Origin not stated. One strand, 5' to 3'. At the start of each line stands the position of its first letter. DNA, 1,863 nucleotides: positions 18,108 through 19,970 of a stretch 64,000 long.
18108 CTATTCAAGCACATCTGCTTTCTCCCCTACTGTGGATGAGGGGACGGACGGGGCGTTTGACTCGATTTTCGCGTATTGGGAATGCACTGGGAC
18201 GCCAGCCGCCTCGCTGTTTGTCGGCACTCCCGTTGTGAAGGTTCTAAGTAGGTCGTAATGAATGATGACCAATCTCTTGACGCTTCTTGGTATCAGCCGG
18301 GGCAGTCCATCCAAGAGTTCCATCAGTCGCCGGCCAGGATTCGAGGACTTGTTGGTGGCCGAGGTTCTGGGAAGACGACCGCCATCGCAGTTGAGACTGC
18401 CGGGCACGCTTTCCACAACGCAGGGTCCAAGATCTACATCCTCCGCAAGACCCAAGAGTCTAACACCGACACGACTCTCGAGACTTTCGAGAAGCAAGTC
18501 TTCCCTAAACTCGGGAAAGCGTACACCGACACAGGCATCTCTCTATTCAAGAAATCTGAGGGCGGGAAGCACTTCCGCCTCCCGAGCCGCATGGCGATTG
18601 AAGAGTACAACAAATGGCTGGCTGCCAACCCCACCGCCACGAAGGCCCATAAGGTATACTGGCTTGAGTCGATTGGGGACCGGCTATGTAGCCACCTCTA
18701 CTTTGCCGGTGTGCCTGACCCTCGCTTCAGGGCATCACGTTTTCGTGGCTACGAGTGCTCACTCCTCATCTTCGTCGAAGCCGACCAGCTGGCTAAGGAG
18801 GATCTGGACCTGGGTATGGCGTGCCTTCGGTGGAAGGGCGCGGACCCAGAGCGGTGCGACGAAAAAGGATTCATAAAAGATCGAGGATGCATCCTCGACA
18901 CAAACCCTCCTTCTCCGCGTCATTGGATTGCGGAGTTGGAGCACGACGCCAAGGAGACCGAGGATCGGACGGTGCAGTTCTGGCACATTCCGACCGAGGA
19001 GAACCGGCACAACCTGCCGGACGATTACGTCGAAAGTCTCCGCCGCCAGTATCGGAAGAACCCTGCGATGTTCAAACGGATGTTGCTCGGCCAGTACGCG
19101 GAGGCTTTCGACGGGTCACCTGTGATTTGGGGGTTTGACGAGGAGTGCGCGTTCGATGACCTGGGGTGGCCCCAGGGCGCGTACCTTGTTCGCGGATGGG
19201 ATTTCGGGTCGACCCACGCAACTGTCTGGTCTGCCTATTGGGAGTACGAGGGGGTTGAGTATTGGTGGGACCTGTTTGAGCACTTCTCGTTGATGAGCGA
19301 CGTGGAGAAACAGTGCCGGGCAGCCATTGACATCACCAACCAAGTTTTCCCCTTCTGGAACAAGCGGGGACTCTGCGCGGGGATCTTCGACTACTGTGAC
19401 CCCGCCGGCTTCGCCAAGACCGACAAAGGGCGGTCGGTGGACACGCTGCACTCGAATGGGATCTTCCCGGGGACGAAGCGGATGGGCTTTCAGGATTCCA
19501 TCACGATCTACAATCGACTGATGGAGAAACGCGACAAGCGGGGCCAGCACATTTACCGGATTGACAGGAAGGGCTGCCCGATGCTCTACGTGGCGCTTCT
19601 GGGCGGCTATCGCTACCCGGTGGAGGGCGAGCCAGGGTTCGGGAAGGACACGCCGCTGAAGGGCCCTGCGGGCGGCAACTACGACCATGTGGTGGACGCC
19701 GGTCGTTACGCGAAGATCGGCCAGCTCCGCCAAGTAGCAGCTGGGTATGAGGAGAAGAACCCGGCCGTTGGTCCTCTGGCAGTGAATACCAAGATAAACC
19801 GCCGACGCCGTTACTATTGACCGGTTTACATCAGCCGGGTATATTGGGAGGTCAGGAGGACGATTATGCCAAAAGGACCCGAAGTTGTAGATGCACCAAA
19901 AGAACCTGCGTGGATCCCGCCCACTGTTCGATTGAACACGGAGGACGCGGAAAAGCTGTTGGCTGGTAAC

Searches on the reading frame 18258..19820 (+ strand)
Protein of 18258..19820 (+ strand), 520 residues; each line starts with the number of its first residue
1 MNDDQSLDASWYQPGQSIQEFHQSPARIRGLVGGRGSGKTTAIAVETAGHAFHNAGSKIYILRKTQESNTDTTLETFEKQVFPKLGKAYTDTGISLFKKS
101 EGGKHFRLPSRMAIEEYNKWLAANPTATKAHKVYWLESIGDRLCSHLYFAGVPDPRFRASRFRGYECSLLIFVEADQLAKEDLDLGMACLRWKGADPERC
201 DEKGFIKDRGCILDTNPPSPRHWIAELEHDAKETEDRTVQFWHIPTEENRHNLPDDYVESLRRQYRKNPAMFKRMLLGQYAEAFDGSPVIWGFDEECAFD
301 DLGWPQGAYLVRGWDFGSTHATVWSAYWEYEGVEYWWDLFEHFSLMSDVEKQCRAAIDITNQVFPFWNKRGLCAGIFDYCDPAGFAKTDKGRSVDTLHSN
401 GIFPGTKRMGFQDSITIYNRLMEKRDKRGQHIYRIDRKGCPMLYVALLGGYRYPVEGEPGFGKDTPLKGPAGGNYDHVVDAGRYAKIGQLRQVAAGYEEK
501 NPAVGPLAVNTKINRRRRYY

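Call 14: search_protein_families(library=pfam, proteins=[window:18258-19820:+])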
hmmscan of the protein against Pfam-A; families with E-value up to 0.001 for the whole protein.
window:18258-19820:+ (520 aa): 2 families
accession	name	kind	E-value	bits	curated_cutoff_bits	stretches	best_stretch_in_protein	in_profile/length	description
PF03237.21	Terminase_6N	-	5.8e-13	49.4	22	1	32-285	3-203/215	Terminase large subunit, T4likevirus-type, N-terminal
PF04466.19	Terminase_3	-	2.1e-10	40.9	23.2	1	146-279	81-201/201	Phage terminase large subunit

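Call 25: find_related_loci(query=window:18258-19820:+, collection=viral_contigs, flank=10000)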
Query window:18258-19820:+ (520 aa) in viral_contigs; peptide patterns used: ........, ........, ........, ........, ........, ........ (x = any residue, [..] = any of these).
14 stretches matched a pattern; 13 encode a relative of the query (tblastn E <= 1e-3); 13 distinct loci.
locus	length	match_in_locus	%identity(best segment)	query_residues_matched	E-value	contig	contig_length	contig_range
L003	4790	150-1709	75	1-520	0e+0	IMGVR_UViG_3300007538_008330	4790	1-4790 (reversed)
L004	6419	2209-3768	75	1-520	0e+0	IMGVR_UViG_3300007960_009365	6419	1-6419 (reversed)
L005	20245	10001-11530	62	9-520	0e+0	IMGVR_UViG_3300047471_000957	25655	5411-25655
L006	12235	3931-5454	62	11-520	0e+0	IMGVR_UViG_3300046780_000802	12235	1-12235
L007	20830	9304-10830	64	10-520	0e+0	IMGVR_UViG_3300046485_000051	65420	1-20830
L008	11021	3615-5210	61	7-520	0e+0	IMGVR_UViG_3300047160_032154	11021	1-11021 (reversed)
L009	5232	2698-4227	61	11-520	0e+0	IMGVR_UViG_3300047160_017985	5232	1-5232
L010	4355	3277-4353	77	1-359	0e+0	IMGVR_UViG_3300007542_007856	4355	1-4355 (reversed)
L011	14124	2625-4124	56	9-519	0e+0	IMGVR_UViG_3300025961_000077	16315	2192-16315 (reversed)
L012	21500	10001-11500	56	9-519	0e+0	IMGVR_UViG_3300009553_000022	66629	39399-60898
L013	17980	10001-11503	45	14-502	1e-139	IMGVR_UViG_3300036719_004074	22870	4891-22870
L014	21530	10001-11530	62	9-520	0e+0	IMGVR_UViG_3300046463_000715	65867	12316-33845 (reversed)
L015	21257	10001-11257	26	27-494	1e-16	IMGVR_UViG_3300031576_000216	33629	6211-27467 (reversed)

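Call 85: find_related_loci(query=window:18258-19820:+, collection=genome_contigs, flank=10000)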
Query window:18258-19820:+ (520 aa) in genome_contigs; peptide patterns used: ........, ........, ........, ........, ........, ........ (x = any residue, [..] = any of these).
74 stretches matched a pattern, but none encodes a relative of the query by tblastn (E <= 1e-3).
